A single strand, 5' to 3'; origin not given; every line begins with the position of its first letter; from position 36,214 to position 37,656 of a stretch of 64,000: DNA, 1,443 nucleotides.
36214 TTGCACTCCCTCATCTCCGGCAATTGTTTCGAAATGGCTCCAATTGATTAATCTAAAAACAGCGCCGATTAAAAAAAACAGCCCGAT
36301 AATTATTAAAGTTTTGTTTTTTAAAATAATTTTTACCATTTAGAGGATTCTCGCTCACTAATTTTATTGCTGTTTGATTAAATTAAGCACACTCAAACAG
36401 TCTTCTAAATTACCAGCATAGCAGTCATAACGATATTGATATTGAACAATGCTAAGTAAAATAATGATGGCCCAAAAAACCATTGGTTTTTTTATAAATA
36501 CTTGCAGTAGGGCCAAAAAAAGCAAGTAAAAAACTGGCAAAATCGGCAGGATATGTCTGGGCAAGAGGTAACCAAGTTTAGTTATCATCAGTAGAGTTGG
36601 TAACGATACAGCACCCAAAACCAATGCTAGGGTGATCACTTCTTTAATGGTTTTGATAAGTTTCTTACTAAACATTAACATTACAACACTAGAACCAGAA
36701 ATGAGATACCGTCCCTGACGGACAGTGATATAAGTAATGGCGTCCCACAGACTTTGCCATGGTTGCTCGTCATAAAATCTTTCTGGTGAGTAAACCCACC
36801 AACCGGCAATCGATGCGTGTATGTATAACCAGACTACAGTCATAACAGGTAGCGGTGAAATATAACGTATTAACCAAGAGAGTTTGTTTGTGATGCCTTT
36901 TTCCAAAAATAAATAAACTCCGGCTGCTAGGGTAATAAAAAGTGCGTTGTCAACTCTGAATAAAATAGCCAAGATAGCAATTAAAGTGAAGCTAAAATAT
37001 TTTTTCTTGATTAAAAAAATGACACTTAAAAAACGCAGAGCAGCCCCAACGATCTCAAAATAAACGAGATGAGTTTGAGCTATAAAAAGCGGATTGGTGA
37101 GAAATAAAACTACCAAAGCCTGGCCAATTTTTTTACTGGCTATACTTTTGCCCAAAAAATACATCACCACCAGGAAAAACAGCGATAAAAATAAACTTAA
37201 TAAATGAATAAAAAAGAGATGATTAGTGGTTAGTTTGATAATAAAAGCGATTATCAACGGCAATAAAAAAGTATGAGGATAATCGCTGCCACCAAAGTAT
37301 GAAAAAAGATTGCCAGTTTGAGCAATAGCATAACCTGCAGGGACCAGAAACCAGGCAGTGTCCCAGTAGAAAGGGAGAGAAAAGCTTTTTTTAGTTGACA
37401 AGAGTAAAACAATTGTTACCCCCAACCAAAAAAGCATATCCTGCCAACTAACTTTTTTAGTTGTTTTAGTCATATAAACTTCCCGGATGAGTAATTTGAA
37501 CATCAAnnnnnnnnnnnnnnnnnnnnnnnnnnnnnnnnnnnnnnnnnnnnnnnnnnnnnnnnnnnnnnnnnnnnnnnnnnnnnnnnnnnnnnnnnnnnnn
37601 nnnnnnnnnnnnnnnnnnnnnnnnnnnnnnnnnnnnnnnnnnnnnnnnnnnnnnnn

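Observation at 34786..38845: Arn-like module: GT2-YdjC deacetylase fusion plus two GT-C membrane transferases (predicted lipid-linked amino-sugar decoration)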

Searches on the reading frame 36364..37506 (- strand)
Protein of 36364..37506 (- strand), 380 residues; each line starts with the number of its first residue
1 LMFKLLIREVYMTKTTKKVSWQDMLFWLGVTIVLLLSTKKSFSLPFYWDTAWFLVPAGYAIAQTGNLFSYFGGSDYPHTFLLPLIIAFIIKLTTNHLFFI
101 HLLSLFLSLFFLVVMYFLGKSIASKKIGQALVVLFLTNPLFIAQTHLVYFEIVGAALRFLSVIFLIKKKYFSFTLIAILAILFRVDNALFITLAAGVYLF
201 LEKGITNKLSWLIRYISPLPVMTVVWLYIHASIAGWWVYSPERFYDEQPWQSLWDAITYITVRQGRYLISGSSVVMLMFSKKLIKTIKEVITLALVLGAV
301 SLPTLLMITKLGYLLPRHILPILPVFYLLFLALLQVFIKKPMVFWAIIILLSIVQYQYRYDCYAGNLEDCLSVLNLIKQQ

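Call 3: search_protein_families(library=pfam, proteins=[window:36364-37506:-], max_evalue=0.1)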
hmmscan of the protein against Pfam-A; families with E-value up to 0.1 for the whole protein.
window:36364-37506:- (380 aa): 0 families

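Call 4: search_protein_families(library=ncbifam, proteins=[window:36364-37506:-], max_evalue=0.1)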
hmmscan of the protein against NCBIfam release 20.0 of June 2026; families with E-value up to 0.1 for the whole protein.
window:36364-37506:- (380 aa): 0 families

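Call 13: search_solved_structures(query=window:36364-37473:-, max_evalue=10, show_alignments=2)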
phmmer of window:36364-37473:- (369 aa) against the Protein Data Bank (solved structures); distinct sequences matched with E-value up to 10: 1.
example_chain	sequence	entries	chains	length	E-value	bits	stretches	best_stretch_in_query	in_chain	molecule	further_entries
7s5l_A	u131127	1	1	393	0.23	14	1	181-232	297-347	Cembrene A synthase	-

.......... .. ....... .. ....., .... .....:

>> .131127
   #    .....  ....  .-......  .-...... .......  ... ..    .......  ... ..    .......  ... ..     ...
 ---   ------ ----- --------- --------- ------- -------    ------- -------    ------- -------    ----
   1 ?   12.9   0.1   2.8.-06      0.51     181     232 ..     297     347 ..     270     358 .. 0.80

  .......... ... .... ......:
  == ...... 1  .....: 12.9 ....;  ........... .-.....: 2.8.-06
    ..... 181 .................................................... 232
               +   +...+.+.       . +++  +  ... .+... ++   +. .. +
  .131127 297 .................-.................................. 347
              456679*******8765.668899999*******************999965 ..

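Call 14: find_homologous_proteins(query=window:36364-37473:-)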
Query window:36364-37473:- (369 aa): 15 proteins with E <= 0.001 among 8000 candidates.
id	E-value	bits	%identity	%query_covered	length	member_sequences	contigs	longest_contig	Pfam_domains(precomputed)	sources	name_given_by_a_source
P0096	1.4e-232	790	100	100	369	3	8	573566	-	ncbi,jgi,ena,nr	ncbi:MAG: hypothetical protein UX28_C0001G0051 [Candidatus Pacebacteria bacterium GW2011_GWA1_46_10]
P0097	3.1e-148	512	67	93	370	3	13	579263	-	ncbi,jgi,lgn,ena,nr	ncbi:MAG: hypothetical protein A2383_00720 [Candidatus Pacebacteria bacterium RIFOXYB1_FULL_39_46]|n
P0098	4.8e-143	495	61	100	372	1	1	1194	-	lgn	-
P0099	3.4e-135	469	60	93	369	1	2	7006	-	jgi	jgi:hypothetical protein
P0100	3.4e-108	380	54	93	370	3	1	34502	-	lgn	-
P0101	1.7e-84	302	47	96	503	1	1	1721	-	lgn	-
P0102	5.2e-67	245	38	99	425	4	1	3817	-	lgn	-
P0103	3.8e-66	242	38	95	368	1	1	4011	-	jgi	jgi:hypothetical protein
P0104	1.2e-65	240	40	92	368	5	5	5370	-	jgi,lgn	jgi:hypothetical protein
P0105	4.4e-65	239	38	92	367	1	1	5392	-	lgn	-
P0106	8.0e-65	238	37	95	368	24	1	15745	-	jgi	-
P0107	8.8e-64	234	38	92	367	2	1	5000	-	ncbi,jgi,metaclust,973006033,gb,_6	metaclust:\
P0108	1.1e-62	231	38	92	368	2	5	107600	-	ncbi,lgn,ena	-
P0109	1.5e-62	230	39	91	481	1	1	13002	-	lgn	-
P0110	7.8e-57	211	36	91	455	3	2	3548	-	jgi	-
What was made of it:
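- Checked: The middle gene most likely starts at the ATG at 37473, giving 369 aa. That matches the public annotation (P0096, 100% identity and coverage, call 14).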

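Call 31: predict_structure(alignment_id=A1)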
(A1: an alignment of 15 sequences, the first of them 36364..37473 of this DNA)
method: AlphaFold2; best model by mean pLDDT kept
length: 369 residues; sequences in the alignment: 15
mean_pLDDT: 87.6   pTM: 0.89
mean pLDDT of the five models: 87.6, 87.5, 86.6, 84.6, 83.9
residues with pLDDT >= 90: 216; 70-90: 120; 50-70: 27; < 50: 6
segments of 3 or more residues with pLDDT < 50: 1-6
pLDDT, mean of each block of 10 residues (from residue 1): 50 93 92 84 89 87 68 92 92 95 95 93 96 87 94 95 96 90 94 91 96 88 76 72 93 94 85 61 89 88 83 94 90 97 95 84 83
secondary structure, 60 per line:
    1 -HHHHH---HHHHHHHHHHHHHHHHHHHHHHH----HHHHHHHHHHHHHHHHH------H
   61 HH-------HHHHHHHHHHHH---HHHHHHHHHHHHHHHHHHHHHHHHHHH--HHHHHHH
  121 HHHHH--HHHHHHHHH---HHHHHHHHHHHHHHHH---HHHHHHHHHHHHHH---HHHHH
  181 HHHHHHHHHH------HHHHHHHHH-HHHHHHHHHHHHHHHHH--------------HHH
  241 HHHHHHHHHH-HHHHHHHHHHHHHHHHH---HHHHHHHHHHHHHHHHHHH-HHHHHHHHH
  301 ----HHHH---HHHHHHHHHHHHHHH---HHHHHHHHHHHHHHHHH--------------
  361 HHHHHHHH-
elements in order: H2-6 H10-32 H37-53 H70-81 H85-111 H114-125 H128-136 H140-155 H159-172 H176-190 H197-205 H207-223 H238-250 H252-268 H272-290 H292-300 H305-308 H312-326 H330-346 H361-368
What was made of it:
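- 36364..37473 (-): 369-aa minimal GT-C fold glycosyltransferase (family A1). It has an invariant Asp38 in PFYWD-T directly after TM1. Its start overlaps the fusion's stop codon by 8 nt. AF2 pLDDT 87.6 (call 31).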

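Call 36: search_protein_families(library=pfam, alignment_id=A1, max_evalue=0.1)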
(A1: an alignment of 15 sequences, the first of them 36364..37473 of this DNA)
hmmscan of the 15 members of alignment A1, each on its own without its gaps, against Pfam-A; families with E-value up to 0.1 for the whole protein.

A. member 1, window:36364-37473:- (369 aa): 0 families

B. families by the number of members that match (of 15 scanned): 4 families
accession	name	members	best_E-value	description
PF13231.12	PMT_2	1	0.003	Dolichyl-phosphate-mannose-protein mannosyltransferase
PF01426.24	BAH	1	0.023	BAH domain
PF18786.7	Importin_rep_2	1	0.041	Importin 13 repeat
PF04110.19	APG12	1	0.064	Ubiquitin-like autophagy protein Apg12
